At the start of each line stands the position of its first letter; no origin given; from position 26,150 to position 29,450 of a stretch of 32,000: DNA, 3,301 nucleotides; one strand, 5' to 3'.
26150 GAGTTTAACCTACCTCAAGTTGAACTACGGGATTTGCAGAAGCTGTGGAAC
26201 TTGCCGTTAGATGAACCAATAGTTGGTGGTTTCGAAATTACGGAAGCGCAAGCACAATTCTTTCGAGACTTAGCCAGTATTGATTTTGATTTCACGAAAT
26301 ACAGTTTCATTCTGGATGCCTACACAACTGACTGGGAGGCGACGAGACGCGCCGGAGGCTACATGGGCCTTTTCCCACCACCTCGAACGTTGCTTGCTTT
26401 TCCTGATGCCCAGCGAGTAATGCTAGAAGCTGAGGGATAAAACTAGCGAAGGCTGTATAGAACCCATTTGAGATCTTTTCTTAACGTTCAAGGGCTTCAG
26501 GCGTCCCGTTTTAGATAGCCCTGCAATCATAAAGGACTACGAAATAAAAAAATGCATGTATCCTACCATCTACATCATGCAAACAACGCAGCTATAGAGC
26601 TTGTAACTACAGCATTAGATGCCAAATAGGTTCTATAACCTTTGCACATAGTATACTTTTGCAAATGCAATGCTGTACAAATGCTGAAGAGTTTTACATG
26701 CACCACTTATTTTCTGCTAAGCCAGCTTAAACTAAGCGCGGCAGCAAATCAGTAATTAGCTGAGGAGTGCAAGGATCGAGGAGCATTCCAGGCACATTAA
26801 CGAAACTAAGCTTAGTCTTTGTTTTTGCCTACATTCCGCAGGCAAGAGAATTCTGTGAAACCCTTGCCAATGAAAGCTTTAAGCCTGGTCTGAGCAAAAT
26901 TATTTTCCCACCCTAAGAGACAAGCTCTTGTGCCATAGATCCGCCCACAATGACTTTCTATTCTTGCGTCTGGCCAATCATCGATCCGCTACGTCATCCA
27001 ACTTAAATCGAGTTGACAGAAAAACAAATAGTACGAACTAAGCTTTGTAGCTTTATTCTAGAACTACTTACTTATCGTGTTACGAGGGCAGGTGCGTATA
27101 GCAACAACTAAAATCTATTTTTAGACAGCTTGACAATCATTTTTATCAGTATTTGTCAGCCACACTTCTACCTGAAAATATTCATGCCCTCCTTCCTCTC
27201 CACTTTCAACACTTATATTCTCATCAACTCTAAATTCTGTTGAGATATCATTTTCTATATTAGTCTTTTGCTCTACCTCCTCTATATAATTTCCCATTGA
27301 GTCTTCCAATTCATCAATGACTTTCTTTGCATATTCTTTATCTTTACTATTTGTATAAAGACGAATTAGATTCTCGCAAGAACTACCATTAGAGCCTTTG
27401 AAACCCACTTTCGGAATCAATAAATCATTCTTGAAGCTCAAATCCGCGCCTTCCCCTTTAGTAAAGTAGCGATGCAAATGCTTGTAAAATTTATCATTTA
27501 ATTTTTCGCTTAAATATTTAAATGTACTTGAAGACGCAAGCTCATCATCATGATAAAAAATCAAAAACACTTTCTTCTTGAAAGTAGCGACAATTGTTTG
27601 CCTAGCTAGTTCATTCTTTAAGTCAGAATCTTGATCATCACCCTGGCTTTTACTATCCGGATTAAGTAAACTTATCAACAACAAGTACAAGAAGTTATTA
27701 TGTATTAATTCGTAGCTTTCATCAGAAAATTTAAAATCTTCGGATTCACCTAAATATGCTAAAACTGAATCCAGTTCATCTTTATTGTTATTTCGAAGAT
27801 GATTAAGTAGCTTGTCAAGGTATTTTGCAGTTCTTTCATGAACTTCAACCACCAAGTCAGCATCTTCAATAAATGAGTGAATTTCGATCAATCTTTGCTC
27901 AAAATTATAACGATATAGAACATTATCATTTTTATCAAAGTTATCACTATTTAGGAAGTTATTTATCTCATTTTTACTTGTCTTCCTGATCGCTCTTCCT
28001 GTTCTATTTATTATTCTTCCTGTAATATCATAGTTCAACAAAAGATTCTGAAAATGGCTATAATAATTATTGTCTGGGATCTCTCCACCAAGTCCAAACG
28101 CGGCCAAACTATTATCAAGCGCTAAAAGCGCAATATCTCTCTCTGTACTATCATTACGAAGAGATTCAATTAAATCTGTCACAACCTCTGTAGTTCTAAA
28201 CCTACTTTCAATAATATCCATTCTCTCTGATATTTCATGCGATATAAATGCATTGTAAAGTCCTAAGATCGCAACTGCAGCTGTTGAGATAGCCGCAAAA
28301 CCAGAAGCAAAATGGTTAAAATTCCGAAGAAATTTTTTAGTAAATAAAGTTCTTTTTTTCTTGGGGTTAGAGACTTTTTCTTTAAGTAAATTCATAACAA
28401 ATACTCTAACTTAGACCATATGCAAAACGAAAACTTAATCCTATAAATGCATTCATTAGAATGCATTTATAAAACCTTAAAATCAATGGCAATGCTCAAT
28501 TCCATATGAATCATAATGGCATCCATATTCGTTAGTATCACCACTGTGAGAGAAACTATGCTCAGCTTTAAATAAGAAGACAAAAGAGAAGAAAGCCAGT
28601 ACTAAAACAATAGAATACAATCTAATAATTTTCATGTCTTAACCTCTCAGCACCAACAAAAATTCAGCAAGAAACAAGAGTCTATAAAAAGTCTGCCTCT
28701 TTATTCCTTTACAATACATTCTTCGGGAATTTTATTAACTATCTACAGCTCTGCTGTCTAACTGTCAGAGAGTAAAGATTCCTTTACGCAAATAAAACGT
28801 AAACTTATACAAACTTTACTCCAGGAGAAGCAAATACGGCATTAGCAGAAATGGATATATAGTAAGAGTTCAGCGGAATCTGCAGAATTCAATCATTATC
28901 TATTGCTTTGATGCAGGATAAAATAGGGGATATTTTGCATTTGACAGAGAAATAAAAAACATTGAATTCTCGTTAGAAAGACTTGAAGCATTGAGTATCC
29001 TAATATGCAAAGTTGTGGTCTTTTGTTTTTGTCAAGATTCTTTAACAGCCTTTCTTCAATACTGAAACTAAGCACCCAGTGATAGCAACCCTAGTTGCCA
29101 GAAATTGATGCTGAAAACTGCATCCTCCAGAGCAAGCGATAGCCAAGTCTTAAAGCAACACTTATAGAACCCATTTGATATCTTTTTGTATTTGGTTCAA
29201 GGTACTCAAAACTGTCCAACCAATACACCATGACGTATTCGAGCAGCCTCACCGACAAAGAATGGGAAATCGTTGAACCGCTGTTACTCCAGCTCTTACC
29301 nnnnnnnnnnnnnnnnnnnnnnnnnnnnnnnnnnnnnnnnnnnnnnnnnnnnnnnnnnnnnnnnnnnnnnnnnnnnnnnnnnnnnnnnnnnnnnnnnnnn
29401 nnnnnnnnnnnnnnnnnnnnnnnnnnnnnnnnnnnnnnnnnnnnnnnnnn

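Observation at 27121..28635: AT-rich, mobile-element-bounded two-gene module: exported His/Cys/Tyr peptide plus 424-aa membrane-anchored orphan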

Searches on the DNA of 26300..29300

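Call 23: search_rna_families(source=window, start=26300, end=29300, threshold=evalue, max_evalue=1)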
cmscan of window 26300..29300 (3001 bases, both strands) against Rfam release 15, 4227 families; matches with E-value up to 1: 0.
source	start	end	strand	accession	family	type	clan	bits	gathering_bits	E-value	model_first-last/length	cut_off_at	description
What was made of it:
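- Tried and rejected: Rfam found nothing across 26300-29300 (call 23).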

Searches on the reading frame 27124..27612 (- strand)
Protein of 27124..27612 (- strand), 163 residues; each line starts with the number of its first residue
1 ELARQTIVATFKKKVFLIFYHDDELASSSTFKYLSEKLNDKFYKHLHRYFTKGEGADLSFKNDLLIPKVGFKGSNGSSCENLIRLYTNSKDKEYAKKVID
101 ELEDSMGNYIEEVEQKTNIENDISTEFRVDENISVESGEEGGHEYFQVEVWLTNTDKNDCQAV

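Call 66: predict_structure(alignment_id=A6)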
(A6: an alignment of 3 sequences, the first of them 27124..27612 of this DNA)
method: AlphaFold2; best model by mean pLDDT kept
length: 163 residues; sequences in the alignment: 3
mean_pLDDT: 41.5   pTM: 0.35
mean pLDDT of the five models: 41.5, 40.4, 40.2, 40.0, 39.1
residues with pLDDT >= 90: 0; 70-90: 0; 50-70: 23; < 50: 140
segments of 3 or more residues with pLDDT < 50: 1-90, 116-163
pLDDT, mean of each block of 10 residues (from residue 1): 34 37 36 41 45 39 34 36 45 57 56 47 40 38 43 40 29
secondary structure, 60 per line:
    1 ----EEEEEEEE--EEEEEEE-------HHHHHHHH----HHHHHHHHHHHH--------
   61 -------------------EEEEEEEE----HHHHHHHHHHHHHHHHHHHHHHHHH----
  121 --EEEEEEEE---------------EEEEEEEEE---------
elements in order: E5-12 E15-21 H29-36 H41-52 E80-87 H92-116 E123-130 E146-154

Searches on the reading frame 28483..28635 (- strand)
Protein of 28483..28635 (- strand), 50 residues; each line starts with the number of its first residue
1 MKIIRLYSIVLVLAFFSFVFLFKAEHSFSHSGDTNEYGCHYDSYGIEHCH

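Call 5: search_protein_families(library=pfam, proteins=[window:28483-28635:-], max_evalue=10)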
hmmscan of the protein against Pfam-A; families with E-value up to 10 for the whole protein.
window:28483-28635:- (50 aa): 1 family
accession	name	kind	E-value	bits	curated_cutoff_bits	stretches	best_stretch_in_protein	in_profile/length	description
PF06692.16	MNSV_P7B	-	0.051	14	22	1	7-46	13-48/61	Melon necrotic spot virus P7B protein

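Call 6: search_protein_families(library=ncbifam, proteins=[window:28483-28635:-], max_evalue=10)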
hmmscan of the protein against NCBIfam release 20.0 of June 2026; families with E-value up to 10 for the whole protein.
window:28483-28635:- (50 aa): 1 family
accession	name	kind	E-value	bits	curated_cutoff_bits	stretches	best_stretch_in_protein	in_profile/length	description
NF033223.2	YHYH_alt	domain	0.00074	19.8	30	1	28-50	2-25/25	YHYH domain-containing protein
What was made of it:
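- NF033223 hit at E 7e-4 over profile positions 2-25 (call 6).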

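Call 7: search_protein_families(library=padloc, proteins=[window:28483-28635:-], max_evalue=10)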
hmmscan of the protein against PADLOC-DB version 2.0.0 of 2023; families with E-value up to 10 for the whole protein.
window:28483-28635:- (50 aa): 0 families

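Call 9: find_homologous_proteins(query=window:28483-28635:-, max_evalue=0.1)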
Query window:28483-28635:- (50 aa): 2 proteins with E <= 0.1 among 2 candidates.
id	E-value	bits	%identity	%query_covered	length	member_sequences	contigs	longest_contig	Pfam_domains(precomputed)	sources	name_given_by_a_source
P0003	1.7e-26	108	100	100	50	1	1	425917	-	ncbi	-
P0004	1.7e-16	77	72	100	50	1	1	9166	-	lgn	-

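Call 40: search_protein_families(library=pfam, proteins=[P0004], max_evalue=10)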
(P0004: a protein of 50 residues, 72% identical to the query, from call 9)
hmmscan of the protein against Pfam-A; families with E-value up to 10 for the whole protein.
P0004 (50 aa): 0 families

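Call 65: search_protein_families(library=ncbifam, proteins=[window:28486-28635:-, P0004], max_evalue=1)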
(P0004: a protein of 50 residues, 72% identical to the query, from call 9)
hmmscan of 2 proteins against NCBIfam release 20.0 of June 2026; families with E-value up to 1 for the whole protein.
window:28486-28635:- (50 aa): 1 family
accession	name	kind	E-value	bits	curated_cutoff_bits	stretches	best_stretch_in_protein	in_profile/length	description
NF033223.2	YHYH_alt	domain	0.00074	19.8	30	1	28-50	2-25/25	YHYH domain-containing protein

P0004 (50 aa): 2 families
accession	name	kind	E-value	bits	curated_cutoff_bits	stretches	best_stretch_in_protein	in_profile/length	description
NF033223.2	YHYH_alt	domain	0.0013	19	30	1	28-50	2-25/25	YHYH domain-containing protein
NF010524.0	PRK13922.14-4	equivalog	0.0049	16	332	1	2-33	1-32/270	rod shape-determining protein MreC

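Call 75: find_related_loci(query=A2, collection=metagenome_contigs, flank=8000)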
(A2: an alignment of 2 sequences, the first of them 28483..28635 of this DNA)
Query A2 (50 aa) in metagenome_contigs; peptide patterns used: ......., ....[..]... (x = any residue, [..] = any of these).
105 stretches matched a pattern, but none encodes a relative of the query by tblastn (E <= 1e-3).

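Call 86: search_protein_families(library=phrogs, proteins=[window:28483-28635:-], max_evalue=1)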
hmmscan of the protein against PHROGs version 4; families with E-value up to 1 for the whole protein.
window:28483-28635:- (50 aa): 0 families
